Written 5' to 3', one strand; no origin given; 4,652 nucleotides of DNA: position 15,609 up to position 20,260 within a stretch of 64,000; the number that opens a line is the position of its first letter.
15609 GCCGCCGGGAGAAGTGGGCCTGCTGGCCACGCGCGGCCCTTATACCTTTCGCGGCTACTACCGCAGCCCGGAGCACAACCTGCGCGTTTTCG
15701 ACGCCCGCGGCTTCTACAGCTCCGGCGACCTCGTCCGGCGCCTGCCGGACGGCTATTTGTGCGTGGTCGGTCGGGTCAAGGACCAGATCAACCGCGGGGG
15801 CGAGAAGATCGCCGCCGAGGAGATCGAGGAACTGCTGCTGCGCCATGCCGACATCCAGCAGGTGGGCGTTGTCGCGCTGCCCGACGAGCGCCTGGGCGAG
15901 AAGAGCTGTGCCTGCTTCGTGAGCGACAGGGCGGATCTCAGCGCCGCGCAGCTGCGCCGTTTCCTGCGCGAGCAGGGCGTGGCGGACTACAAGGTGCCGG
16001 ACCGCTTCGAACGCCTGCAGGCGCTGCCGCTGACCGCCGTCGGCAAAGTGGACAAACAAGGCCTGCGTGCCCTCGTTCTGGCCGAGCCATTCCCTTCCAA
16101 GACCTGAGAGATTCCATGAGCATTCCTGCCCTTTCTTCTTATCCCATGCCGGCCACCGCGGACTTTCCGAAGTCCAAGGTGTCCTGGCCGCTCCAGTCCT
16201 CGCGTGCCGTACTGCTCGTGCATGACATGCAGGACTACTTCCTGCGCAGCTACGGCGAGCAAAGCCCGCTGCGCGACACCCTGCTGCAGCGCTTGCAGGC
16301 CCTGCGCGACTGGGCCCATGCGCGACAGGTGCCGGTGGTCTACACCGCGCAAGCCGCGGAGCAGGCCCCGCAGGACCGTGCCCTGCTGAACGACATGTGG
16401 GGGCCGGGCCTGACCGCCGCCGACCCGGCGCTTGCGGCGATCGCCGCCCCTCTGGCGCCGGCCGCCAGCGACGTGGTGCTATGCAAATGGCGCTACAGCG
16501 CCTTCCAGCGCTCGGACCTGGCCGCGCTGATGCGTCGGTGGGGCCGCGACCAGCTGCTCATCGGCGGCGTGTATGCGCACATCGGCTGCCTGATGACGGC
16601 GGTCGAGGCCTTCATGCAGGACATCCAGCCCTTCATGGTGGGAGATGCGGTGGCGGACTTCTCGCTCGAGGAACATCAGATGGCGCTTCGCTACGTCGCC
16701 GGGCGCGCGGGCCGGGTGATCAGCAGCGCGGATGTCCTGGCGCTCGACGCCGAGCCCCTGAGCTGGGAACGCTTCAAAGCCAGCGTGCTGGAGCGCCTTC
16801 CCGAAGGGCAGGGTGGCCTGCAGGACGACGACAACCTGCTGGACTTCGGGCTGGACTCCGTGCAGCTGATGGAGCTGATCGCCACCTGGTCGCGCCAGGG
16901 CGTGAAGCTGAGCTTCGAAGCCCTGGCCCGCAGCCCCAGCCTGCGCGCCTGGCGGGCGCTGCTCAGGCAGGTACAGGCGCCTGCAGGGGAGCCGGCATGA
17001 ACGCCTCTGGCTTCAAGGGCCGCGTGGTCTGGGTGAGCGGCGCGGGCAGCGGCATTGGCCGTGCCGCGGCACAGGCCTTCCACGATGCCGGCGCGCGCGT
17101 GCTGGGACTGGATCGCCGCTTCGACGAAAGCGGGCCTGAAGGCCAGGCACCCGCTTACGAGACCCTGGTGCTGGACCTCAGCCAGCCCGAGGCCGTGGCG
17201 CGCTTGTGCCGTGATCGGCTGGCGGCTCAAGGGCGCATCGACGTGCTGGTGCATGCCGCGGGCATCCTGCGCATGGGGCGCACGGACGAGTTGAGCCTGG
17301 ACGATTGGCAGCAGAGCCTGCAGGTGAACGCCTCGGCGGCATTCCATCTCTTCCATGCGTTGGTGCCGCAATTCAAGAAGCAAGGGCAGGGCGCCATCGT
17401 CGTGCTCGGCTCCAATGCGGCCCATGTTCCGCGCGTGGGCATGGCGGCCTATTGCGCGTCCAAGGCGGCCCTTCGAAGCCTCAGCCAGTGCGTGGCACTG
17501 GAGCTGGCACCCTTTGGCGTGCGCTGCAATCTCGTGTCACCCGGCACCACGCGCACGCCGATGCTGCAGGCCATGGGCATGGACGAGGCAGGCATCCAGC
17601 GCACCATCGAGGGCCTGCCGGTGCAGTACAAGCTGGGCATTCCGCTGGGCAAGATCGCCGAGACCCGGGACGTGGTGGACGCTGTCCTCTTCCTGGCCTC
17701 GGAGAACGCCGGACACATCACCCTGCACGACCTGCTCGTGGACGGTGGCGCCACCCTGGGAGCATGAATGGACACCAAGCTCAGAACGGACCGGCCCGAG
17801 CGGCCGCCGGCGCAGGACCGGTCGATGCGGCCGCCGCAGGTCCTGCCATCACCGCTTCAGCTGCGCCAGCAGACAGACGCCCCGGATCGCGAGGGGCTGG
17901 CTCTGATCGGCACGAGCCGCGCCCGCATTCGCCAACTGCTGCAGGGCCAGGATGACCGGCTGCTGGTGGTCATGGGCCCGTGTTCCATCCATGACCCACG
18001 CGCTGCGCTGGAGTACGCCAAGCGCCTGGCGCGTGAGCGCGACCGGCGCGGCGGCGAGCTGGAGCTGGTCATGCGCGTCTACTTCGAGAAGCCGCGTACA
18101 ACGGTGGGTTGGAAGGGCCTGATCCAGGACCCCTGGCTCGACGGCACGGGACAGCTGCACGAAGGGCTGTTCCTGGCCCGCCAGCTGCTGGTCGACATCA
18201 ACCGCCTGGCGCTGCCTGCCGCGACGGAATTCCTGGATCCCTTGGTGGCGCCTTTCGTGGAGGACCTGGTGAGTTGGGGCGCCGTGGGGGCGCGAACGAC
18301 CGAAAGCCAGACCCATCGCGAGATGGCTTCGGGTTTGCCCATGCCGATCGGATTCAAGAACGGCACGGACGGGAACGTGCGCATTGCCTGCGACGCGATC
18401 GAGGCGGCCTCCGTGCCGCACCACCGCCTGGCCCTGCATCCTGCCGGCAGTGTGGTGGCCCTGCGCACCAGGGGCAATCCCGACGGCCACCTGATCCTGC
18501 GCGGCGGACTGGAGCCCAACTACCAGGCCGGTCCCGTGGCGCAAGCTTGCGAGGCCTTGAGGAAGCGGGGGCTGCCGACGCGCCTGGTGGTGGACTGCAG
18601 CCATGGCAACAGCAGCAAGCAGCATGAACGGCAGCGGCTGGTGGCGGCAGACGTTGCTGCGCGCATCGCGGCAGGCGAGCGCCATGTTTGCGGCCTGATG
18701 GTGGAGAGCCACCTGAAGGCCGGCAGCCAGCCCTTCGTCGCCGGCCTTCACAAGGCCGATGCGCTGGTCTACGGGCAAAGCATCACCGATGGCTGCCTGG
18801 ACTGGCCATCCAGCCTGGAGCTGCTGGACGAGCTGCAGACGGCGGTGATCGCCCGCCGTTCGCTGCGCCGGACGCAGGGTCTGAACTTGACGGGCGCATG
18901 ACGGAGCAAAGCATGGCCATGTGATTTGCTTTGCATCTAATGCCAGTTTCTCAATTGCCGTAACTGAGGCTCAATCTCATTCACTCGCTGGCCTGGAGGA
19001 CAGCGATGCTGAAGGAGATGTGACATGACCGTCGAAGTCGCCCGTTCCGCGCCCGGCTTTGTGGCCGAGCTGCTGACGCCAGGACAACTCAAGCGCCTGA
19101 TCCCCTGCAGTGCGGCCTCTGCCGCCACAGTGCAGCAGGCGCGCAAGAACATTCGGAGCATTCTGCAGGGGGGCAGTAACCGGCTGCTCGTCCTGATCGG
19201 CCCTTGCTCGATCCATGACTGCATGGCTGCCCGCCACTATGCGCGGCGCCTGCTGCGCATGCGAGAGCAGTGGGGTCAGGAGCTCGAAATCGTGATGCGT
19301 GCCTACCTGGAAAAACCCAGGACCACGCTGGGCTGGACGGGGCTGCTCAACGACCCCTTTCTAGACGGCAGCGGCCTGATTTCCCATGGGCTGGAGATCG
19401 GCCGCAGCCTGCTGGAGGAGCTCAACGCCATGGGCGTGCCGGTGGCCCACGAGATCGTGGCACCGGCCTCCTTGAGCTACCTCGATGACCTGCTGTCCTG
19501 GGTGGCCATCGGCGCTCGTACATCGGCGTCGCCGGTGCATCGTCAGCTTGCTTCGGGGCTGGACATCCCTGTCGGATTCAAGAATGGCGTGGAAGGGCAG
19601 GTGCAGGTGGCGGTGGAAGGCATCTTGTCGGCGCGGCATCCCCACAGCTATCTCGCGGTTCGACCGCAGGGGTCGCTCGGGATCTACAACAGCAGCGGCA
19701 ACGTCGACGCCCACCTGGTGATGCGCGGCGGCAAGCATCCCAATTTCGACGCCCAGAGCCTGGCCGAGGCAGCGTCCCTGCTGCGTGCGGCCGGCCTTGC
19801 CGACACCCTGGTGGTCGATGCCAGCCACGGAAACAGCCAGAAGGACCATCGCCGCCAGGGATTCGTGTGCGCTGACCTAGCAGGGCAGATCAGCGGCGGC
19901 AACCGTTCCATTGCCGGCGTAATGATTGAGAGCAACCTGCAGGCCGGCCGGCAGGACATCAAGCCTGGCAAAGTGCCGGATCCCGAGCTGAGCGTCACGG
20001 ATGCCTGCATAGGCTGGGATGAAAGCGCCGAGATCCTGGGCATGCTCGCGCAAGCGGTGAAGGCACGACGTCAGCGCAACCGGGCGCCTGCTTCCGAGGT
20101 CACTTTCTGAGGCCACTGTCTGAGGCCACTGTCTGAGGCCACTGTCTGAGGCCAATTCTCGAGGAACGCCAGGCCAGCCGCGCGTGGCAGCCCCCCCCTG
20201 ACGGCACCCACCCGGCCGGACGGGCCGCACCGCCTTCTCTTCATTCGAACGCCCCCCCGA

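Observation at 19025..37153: Putative sulfur-tropone/tropolone biosynthetic gene cluster with an unfamiliar gene set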

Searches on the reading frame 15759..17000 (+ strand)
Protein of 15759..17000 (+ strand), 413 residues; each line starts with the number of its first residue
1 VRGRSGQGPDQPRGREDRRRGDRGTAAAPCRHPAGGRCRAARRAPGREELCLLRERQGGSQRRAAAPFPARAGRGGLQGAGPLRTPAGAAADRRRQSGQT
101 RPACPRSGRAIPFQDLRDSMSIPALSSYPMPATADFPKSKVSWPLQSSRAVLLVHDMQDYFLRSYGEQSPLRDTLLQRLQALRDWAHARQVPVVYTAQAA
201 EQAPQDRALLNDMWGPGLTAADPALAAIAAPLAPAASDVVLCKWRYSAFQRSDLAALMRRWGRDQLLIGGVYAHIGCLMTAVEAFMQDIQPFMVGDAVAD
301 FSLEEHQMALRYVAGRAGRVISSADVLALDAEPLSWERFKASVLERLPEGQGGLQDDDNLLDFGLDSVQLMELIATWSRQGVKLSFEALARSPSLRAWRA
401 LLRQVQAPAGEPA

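Call 66: search_protein_families(library=pfam, proteins=[window:15759-17000:+], max_evalue=0.01)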
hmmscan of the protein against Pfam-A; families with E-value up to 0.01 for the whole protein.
window:15759-17000:+ (413 aa): 2 families
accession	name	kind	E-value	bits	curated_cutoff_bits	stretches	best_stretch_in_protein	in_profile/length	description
PF00857.26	Isochorismatase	-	3.2e-33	115.7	27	1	151-325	2-175/175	Isochorismatase domain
PF00550.31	PP-binding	-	1.4e-08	35.3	20.8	1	341-399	5-64/67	Phosphopantetheine attachment site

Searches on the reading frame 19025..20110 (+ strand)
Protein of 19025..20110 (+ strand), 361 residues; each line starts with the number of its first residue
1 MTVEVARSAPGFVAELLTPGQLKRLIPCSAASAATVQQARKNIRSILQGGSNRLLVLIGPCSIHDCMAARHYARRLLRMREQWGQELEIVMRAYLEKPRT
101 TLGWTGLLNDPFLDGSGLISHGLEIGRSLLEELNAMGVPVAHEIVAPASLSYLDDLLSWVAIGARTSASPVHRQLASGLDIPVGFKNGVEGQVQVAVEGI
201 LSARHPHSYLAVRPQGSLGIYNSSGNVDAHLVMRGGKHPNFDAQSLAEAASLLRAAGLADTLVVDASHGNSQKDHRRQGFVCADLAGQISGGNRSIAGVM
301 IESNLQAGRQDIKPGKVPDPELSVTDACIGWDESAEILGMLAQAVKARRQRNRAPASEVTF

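Call 5: search_protein_families(library=pfam, proteins=[window:19025-20110:+])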
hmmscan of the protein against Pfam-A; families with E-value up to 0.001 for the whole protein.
window:19025-20110:+ (361 aa): 1 family
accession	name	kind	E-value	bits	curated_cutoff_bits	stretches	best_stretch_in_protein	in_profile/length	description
PF00793.26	DAHP_synth_1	-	1.2e-69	234.7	25.5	1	42-336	8-267/270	DAHP synthetase I family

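Call 7: search_protein_families(library=ncbifam, proteins=[window:19025-20110:+], max_evalue=0.00001)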
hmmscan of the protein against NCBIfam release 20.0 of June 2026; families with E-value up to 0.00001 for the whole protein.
window:19025-20110:+ (361 aa): 4 families
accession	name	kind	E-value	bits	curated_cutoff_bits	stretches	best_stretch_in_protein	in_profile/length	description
NF009395.0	PRK12755.1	subfamily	5.4e-127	423.4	343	1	14-350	16-353/355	3-deoxy-7-phosphoheptulonate synthase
TIGR00034.1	aroFGH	equivalog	3.3e-125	417.4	173.2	1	14-349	9-342/342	3-deoxy-7-phosphoheptulonate synthase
NF009396.0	PRK12756.1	subfamily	3.2e-123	411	463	1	13-349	12-348/349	Trp-sensitive 3-deoxy-7-phosphoheptulonate synthase AroH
NF006723.0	PRK09261.1-1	equivalog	3.8e-118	394.4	568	1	13-350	13-350/351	3-deoxy-7-phosphoheptulonate synthase AroG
